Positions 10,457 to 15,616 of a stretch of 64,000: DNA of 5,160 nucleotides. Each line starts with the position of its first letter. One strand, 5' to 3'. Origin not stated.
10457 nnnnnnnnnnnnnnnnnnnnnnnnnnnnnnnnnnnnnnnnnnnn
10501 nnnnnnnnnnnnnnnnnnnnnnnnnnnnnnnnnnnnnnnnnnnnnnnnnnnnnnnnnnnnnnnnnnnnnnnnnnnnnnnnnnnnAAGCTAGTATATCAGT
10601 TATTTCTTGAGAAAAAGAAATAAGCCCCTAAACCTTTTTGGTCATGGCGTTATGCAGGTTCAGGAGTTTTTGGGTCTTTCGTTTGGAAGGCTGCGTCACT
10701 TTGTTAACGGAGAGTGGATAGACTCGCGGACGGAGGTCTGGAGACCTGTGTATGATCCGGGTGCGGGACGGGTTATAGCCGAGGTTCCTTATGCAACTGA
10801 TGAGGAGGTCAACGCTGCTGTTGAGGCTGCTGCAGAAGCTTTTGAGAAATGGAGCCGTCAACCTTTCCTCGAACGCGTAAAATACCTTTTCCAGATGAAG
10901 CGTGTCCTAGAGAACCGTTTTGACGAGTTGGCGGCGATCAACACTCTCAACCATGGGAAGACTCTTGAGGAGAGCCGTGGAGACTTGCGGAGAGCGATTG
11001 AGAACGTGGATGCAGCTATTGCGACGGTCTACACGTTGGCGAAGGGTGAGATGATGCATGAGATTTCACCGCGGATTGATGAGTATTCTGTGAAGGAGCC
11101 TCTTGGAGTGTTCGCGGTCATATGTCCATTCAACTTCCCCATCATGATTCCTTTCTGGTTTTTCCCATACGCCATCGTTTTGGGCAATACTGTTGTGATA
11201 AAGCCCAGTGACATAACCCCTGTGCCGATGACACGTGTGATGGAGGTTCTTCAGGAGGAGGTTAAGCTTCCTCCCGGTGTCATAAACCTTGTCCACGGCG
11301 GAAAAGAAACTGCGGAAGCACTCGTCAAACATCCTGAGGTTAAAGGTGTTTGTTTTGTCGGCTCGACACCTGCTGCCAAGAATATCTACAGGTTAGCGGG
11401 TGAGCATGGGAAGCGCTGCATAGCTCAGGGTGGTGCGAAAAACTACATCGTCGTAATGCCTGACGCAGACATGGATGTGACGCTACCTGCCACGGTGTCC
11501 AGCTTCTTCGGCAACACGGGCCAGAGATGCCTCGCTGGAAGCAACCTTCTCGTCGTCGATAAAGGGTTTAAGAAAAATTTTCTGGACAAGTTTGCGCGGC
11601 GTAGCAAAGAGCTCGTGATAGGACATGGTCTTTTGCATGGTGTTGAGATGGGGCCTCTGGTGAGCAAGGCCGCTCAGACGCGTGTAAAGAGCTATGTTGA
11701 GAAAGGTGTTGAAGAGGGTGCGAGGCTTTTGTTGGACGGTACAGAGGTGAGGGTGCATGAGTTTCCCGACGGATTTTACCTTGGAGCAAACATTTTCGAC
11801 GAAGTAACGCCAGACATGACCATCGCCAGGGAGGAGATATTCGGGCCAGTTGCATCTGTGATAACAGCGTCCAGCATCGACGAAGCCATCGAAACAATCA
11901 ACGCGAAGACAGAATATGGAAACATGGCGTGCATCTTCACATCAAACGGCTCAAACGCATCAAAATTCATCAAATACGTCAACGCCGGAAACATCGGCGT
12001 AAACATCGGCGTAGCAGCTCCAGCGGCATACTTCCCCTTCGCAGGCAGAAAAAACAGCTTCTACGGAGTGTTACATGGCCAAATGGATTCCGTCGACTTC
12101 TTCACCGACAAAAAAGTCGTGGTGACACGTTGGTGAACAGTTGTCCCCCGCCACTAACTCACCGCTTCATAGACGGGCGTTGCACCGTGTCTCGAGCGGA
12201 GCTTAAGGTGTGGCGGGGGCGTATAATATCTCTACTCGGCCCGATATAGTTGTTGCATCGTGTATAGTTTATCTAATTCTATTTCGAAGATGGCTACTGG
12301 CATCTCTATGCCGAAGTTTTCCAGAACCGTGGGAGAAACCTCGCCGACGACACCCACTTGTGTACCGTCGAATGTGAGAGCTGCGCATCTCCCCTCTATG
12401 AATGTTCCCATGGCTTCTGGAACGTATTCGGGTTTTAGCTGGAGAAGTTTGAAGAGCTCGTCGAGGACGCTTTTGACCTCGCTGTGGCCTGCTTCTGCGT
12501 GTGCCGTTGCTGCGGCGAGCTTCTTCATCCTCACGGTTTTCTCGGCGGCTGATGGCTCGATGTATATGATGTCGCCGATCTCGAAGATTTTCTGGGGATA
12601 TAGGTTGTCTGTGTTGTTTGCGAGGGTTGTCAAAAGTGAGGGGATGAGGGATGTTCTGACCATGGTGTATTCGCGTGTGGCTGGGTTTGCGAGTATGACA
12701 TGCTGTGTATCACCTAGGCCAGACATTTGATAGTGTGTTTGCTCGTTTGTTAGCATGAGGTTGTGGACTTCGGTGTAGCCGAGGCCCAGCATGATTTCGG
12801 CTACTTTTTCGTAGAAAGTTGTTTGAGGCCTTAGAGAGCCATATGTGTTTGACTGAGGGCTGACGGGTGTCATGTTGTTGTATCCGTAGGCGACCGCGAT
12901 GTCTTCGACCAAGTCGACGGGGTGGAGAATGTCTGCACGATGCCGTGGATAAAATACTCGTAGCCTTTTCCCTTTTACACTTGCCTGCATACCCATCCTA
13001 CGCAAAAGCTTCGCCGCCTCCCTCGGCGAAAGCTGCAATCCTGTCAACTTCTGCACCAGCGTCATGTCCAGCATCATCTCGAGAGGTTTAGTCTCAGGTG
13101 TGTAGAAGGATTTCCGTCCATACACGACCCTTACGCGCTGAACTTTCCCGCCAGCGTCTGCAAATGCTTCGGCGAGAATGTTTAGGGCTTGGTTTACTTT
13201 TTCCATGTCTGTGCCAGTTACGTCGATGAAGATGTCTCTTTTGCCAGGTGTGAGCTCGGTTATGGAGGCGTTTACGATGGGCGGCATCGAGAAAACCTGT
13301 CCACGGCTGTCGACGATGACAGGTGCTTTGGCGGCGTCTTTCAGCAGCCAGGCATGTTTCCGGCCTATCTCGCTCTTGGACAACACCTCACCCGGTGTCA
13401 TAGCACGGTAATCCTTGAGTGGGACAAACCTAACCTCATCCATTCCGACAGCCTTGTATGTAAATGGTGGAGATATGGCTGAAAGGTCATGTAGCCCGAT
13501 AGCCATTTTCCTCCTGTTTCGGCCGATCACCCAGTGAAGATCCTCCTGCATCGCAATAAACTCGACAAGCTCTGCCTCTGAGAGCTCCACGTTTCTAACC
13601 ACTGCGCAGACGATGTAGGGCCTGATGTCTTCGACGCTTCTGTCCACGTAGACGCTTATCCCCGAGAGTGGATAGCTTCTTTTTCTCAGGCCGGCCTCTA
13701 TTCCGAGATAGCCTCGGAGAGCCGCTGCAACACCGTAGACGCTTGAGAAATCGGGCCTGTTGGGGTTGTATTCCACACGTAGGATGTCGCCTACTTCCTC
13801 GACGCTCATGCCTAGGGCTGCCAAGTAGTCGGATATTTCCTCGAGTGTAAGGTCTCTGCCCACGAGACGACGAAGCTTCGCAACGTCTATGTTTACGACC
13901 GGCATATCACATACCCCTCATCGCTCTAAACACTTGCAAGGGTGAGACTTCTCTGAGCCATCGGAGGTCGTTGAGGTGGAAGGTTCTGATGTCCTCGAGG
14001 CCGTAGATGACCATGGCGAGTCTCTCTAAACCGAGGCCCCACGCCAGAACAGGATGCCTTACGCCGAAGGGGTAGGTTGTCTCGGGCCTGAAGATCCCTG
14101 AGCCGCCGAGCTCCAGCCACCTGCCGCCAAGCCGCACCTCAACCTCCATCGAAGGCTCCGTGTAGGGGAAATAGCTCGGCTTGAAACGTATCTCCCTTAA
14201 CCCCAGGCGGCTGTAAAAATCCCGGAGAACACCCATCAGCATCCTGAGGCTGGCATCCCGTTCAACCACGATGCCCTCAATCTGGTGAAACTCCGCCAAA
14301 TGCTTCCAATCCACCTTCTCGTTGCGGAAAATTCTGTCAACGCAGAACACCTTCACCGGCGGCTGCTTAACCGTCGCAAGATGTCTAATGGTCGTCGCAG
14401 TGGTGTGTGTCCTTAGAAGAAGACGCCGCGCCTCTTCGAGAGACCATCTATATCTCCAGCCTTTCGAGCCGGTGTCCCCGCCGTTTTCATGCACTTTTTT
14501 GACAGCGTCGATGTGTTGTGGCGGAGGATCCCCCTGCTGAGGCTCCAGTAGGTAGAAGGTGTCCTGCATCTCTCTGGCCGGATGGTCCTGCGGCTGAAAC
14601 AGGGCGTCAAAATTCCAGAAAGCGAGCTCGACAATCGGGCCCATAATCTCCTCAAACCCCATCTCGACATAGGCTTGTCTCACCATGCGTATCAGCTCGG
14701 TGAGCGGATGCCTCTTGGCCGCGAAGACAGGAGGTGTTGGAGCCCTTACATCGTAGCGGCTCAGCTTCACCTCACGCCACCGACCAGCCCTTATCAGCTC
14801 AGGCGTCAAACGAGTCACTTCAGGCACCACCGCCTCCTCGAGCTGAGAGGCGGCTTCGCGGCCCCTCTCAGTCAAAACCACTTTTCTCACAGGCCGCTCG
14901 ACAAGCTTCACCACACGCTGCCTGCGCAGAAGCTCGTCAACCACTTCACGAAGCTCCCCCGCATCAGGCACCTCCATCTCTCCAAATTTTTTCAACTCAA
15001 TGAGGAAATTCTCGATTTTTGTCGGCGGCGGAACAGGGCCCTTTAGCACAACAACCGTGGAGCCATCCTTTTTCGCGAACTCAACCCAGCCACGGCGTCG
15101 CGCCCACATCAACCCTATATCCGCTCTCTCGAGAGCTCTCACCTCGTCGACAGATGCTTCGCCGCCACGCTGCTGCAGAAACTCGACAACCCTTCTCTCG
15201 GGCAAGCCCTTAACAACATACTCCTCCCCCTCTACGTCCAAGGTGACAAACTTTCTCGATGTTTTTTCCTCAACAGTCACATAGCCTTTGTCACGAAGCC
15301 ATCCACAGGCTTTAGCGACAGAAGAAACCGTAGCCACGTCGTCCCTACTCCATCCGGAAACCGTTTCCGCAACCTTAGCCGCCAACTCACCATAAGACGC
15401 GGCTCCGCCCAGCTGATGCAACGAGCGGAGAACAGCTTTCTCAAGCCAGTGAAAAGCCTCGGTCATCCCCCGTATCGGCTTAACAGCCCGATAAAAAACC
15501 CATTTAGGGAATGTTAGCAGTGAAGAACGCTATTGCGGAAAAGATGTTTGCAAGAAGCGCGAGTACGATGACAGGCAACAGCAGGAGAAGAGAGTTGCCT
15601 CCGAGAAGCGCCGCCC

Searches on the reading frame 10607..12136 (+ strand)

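Call 20: search_protein_families(library=pfam, proteins=[window:10607-12136:+], max_evalue=0.001)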
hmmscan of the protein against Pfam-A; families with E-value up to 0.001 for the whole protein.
window:10607-12136:+ (509 aa): 2 families
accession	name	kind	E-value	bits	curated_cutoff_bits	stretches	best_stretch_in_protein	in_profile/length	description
PF00171.27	Aldedh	-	9.5e-137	456.7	23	1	37-505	1-461/461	Aldehyde dehydrogenase family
PF05893.19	LuxC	-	0.00019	20.9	21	1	66-317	4-241/401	Acyl-CoA reductase (LuxC)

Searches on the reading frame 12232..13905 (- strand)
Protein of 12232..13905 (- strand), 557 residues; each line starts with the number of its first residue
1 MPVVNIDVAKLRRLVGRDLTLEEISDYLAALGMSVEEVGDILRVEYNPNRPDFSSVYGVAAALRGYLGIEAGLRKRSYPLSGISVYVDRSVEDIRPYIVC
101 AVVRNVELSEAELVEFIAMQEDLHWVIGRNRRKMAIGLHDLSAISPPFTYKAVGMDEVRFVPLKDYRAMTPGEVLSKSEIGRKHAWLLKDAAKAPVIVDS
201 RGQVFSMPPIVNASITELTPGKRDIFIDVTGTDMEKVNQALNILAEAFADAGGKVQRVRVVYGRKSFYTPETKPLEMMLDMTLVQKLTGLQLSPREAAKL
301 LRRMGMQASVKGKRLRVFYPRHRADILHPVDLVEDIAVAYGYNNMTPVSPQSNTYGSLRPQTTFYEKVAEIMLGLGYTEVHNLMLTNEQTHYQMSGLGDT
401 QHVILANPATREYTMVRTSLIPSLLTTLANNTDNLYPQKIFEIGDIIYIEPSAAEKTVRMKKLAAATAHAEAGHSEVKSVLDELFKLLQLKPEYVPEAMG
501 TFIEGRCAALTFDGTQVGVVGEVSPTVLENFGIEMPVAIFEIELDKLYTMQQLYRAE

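Call 20: search_protein_families(library=pfam, proteins=[window:12232-13905:-], max_evalue=0.001)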
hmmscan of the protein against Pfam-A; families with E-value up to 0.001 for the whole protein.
window:12232-13905:- (557 aa): 3 families
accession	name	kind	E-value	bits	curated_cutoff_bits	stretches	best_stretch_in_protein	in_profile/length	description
PF17759.6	tRNA_synthFbeta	-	7.2e-41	140.4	22.4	1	349-544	5-214/214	Phenylalanyl tRNA synthetase beta chain CLM domain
PF03484.21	B5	-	1.1e-27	96.4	28.6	2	279-342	3-67/67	tRNA synthetase B5 domain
PF18262.7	PhetRS_B1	-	2.5e-05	24.9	26.8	1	1-68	1-82/83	Phe-tRNA synthetase beta subunit B1 domain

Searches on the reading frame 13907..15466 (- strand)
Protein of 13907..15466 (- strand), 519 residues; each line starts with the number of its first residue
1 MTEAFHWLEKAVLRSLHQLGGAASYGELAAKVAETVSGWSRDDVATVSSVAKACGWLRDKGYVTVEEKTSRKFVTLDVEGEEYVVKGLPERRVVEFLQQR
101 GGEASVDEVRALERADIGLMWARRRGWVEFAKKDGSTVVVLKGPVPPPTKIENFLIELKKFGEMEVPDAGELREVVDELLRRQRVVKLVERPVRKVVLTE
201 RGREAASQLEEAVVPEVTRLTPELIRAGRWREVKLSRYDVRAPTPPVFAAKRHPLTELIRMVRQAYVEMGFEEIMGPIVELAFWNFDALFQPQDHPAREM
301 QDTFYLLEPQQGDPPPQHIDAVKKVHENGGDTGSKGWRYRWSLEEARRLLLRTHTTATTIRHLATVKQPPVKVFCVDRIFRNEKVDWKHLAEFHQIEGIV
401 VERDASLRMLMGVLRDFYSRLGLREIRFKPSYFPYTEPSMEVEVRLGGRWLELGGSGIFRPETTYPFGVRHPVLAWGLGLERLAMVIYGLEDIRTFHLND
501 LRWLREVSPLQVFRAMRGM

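Call 20: search_protein_families(library=pfam, proteins=[window:13907-15466:-], max_evalue=0.001)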
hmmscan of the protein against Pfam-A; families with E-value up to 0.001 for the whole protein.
window:13907-15466:- (519 aa): 3 families
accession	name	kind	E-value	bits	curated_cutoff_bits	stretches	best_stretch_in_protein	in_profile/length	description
PF01409.25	tRNA-synt_2d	-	2.2e-89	299.6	19.8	1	238-506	2-245/246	tRNA synthetases class II core domain (F)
PF00152.25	tRNA-synt_2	-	1.2e-06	28.3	25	0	372-397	93-118/308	tRNA synthetases class II (D, K and N)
PF17759.6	tRNA_synthFbeta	-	8.7e-05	22.5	22.4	0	361-475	87-209/214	Phenylalanyl tRNA synthetase beta chain CLM domain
